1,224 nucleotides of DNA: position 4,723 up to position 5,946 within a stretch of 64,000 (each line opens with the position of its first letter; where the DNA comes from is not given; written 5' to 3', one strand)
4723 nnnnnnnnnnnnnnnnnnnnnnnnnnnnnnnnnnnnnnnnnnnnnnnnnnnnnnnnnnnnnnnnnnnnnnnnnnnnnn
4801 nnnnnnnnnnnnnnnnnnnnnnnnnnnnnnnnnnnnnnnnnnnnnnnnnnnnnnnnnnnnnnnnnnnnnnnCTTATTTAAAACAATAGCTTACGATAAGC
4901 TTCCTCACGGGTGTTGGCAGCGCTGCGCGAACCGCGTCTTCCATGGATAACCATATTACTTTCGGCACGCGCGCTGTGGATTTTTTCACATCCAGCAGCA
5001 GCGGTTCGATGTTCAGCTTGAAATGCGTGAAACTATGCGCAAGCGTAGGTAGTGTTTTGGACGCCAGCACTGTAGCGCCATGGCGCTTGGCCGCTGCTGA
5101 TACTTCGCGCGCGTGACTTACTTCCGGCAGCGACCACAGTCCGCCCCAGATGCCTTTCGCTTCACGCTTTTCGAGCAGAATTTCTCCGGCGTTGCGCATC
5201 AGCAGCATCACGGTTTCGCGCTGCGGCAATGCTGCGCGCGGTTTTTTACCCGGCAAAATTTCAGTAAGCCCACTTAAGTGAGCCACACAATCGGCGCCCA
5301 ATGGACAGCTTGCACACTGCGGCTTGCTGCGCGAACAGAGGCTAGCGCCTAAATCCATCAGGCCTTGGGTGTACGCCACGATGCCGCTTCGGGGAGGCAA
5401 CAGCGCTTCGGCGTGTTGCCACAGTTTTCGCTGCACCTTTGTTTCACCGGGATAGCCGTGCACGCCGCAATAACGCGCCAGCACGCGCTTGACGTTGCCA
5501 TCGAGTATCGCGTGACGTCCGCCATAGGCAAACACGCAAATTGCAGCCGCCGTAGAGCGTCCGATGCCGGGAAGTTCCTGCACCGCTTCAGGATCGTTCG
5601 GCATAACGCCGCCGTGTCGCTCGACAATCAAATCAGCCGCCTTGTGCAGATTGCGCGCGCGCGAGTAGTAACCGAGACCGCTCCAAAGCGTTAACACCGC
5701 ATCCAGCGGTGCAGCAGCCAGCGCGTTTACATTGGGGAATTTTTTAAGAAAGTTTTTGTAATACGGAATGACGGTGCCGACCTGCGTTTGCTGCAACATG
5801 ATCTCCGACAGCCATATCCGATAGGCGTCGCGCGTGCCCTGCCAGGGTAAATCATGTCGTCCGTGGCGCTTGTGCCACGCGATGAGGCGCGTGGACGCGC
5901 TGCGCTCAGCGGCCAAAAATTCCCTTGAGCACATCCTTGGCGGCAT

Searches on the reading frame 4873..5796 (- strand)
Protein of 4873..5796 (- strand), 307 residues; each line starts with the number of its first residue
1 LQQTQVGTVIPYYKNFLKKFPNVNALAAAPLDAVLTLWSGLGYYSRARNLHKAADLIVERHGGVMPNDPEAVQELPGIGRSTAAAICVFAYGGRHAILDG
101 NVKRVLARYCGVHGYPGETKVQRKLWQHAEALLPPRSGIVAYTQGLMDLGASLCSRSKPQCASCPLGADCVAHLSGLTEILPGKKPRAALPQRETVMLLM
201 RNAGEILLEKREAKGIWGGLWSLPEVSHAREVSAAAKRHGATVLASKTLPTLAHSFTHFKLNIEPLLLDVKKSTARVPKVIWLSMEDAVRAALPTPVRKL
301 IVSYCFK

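Call 46: search_protein_families(library=pfam, proteins=[window:4873-5796:-])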
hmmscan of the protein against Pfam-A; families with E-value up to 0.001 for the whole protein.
window:4873-5796:- (307 aa): 3 families
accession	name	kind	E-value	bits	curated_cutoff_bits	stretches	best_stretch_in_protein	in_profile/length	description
PF14815.12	NUDIX_4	-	1.5e-22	79.9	35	1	196-301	2-111/113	NUDIX domain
PF00730.31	HhH-GPD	-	3.6e-19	69.5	26.2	1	2-128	7-105/108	HhH-GPD superfamily base excision DNA repair protein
PF00633.29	HHH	-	1.1e-05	25.5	24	1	60-87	1-28/30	Helix-hairpin-helix motif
